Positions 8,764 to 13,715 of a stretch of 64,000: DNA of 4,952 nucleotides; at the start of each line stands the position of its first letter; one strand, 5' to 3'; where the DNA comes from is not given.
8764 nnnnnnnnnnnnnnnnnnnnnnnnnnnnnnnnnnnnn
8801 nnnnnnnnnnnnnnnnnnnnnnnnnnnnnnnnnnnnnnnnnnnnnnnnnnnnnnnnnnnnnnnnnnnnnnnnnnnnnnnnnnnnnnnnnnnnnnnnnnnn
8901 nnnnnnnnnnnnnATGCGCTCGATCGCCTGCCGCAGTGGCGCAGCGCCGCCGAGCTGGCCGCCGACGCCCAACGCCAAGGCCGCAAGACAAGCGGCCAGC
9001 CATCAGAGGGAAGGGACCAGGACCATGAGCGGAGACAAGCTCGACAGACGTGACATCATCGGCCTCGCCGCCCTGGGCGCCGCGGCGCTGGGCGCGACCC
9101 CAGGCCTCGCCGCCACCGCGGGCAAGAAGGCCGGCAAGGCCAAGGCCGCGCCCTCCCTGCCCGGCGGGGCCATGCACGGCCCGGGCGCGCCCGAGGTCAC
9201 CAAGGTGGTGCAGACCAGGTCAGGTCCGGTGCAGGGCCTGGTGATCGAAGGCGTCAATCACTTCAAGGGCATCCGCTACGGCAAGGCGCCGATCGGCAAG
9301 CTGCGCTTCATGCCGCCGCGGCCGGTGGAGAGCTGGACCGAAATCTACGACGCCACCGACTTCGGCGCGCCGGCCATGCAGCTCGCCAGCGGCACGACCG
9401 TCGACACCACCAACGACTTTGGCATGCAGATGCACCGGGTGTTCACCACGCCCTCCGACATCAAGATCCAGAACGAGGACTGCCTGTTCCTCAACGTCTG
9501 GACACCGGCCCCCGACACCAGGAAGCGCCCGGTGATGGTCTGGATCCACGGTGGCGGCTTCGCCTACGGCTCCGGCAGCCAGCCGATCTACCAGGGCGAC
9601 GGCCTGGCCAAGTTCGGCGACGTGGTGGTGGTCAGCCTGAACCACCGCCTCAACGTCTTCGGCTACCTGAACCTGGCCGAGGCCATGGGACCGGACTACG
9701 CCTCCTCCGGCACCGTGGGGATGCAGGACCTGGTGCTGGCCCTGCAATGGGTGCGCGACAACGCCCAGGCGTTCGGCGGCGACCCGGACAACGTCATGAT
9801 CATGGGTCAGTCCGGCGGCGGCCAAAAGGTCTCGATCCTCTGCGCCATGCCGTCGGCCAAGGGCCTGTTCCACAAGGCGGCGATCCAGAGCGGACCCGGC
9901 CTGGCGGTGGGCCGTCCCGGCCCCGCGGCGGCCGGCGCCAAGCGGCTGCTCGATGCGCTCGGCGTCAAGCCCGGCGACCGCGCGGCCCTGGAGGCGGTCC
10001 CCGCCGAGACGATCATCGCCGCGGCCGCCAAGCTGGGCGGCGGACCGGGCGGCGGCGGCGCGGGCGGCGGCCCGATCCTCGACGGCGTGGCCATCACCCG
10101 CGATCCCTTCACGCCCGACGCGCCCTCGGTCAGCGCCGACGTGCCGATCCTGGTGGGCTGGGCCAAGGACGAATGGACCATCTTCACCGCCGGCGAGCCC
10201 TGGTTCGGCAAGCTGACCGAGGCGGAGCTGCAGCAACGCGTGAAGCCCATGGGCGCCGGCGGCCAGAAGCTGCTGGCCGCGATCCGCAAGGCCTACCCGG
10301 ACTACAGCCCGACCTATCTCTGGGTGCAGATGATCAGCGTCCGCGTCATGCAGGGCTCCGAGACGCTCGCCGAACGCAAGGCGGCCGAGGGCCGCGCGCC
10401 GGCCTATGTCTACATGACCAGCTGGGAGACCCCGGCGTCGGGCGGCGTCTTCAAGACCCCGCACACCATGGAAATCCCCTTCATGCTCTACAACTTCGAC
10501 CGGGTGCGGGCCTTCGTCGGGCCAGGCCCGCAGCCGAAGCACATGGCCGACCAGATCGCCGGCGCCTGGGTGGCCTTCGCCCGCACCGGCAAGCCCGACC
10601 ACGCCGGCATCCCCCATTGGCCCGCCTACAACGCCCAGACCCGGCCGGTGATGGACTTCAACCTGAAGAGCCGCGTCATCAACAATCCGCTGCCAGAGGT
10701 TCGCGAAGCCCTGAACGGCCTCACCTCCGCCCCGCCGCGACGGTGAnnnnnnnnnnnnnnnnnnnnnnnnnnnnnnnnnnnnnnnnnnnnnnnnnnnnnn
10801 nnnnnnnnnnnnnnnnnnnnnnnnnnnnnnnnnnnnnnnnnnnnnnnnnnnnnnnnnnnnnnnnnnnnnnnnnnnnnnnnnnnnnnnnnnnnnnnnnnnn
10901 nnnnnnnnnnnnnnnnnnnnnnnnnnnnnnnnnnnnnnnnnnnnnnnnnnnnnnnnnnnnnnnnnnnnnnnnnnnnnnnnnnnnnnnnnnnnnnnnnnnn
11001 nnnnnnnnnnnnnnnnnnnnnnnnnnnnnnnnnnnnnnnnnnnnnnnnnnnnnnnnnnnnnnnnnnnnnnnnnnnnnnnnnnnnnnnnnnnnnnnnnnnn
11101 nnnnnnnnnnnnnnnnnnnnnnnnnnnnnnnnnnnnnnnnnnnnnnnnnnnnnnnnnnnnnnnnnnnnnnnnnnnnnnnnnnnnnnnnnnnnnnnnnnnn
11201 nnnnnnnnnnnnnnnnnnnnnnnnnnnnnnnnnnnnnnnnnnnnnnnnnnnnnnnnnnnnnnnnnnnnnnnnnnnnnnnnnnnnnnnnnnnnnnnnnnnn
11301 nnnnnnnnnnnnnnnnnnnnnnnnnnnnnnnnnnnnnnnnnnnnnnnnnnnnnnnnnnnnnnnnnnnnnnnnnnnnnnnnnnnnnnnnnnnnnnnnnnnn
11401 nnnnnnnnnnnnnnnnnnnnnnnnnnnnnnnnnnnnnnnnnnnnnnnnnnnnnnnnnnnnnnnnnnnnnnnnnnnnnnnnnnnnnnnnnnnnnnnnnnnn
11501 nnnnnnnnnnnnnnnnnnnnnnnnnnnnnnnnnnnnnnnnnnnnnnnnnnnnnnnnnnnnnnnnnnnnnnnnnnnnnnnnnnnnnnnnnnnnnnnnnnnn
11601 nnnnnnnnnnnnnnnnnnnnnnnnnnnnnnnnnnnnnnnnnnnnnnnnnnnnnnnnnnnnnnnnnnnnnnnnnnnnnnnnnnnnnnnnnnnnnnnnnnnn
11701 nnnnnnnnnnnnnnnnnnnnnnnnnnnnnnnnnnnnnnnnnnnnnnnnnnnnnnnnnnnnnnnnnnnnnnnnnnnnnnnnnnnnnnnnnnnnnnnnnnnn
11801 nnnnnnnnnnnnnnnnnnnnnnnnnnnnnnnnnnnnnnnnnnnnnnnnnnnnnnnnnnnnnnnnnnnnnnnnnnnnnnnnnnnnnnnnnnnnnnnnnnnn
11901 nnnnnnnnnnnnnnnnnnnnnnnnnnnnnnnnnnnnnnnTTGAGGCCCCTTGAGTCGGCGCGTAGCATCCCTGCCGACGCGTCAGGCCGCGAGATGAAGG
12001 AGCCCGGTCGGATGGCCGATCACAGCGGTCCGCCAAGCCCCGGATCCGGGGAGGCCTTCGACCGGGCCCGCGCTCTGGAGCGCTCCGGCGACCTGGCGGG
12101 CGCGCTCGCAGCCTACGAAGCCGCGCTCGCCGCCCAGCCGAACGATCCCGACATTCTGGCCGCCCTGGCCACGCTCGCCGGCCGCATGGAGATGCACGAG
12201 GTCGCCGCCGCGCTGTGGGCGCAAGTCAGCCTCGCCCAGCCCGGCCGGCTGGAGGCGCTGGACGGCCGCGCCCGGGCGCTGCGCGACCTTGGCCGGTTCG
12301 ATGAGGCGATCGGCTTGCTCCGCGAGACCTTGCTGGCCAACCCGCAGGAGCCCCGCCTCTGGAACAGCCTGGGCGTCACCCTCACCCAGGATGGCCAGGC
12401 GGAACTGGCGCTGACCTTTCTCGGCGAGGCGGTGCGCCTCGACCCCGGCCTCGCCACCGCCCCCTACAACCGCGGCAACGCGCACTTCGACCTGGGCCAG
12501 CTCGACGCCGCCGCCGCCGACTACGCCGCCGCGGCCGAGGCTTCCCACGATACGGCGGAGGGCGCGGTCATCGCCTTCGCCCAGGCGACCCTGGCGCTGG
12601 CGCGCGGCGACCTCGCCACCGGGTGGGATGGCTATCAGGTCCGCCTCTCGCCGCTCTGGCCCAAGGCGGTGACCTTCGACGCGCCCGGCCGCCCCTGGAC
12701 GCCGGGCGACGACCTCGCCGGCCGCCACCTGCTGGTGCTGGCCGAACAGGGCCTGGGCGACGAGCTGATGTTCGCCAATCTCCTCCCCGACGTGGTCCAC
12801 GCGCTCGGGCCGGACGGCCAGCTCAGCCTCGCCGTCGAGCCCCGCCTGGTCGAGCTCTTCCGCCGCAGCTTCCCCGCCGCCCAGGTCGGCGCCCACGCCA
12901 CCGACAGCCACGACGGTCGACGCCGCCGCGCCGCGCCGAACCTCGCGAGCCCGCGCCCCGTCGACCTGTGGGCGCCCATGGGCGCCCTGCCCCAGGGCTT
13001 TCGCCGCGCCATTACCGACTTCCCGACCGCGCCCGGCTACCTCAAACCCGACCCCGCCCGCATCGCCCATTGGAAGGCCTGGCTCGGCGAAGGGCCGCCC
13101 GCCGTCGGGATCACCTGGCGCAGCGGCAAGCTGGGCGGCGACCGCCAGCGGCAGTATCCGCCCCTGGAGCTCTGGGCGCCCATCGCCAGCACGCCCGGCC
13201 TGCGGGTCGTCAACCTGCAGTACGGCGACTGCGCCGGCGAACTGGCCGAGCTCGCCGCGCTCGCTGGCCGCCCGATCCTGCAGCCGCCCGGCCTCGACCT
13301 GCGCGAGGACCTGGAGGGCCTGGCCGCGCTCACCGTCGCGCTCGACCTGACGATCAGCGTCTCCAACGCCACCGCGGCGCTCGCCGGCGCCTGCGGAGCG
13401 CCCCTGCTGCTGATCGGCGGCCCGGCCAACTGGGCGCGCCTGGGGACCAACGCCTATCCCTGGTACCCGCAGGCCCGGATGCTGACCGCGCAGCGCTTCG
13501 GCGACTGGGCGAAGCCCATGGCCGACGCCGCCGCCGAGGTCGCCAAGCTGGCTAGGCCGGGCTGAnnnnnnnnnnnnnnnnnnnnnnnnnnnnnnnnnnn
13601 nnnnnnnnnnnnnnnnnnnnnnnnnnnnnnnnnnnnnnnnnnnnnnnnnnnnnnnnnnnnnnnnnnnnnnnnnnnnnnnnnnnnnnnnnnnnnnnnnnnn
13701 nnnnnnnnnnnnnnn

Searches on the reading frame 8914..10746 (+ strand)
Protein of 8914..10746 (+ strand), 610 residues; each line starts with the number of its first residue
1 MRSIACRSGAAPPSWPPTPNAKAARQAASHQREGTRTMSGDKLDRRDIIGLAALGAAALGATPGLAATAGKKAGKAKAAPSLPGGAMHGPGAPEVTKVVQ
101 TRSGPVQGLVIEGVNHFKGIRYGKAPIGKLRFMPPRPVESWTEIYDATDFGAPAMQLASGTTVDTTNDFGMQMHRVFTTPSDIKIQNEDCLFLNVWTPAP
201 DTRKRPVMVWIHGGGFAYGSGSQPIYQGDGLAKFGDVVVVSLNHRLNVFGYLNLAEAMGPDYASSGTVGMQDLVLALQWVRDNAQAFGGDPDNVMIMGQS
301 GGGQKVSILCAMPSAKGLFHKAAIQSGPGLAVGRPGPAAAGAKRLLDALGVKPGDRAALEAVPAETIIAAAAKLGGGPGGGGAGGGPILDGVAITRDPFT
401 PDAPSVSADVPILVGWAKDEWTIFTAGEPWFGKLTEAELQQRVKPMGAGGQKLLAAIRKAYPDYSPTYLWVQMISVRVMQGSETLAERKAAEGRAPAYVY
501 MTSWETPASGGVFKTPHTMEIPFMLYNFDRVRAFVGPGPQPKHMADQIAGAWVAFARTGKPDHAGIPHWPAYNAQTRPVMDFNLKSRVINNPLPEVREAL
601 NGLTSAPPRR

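Call 65: search_protein_families(library=pfam, proteins=[window:8914-10746:+], max_evalue=0.00001)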
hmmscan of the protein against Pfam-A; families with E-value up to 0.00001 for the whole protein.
window:8914-10746:+ (610 aa): 3 families
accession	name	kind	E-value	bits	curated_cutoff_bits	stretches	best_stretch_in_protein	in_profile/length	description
PF00135.34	COesterase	-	8.5e-91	305.9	27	1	97-589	3-504/515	Carboxylesterase family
PF20434.5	BD-FAE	-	3.8e-12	46.6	26.8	1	193-312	1-108/215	BD-FAE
PF07859.19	Abhydrolase_3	-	2.6e-08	34.3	25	0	270-318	49-97/210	alpha/beta hydrolase fold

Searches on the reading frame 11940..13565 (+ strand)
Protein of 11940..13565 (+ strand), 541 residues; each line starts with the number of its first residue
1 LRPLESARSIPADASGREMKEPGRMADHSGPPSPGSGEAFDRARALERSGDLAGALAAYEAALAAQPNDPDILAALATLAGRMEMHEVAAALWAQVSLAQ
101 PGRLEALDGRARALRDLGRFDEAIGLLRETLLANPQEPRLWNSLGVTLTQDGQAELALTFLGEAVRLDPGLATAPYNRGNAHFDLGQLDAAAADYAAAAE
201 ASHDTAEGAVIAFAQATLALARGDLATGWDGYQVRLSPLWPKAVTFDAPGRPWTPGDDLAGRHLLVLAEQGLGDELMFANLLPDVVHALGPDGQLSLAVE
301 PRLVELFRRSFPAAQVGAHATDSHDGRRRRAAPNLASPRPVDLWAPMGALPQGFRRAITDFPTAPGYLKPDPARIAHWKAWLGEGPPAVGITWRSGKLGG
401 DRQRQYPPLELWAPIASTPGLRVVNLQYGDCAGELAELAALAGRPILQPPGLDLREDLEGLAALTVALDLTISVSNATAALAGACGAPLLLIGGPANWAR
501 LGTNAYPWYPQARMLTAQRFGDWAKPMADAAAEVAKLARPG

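Call 65: search_protein_families(library=pfam, proteins=[window:11940-13565:+], max_evalue=0.00001)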
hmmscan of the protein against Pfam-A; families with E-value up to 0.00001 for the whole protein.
window:11940-13565:+ (541 aa): 11 families
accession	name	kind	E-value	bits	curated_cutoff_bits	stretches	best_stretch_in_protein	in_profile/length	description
PF07719.23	TPR_2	-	1.8e-17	62.3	27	0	40-69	5-34/34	Tetratricopeptide repeat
PF13414.12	TPR_11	-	7e-15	54.9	26.8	0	148-186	4-42/42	TPR repeat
PF00515.34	TPR_1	-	1.6e-14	53.4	27.8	0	176-198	5-27/34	Tetratricopeptide repeat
PF13432.12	TPR_16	-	4.6e-14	53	32.7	1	110-170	3-63/65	Tetratricopeptide repeat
PF13428.12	TPR_14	-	1.1e-13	50.8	23.5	1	41-79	6-44/44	Tetratricopeptide repeat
PF13181.12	TPR_8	-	1.1e-12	47.5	25.7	0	176-201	5-30/34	Tetratricopeptide repeat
PF14559.12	TPR_19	-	7.6e-10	39.4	25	0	89-142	10-63/68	Tetratricopeptide repeat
PF13431.12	TPR_17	-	2.6e-09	37.1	24.4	0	58-82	1-25/34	Tetratricopeptide repeat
PF13424.12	TPR_12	-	3.7e-08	33.9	30.1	0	87-131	27-72/77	Tetratricopeptide repeat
PF13371.12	TPR_9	-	2.9e-07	30.9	35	0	38-79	31-72/73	Tetratricopeptide repeat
PF13176.12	TPR_7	-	1.3e-06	28.5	27.9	0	111-136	6-33/36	Tetratricopeptide repeat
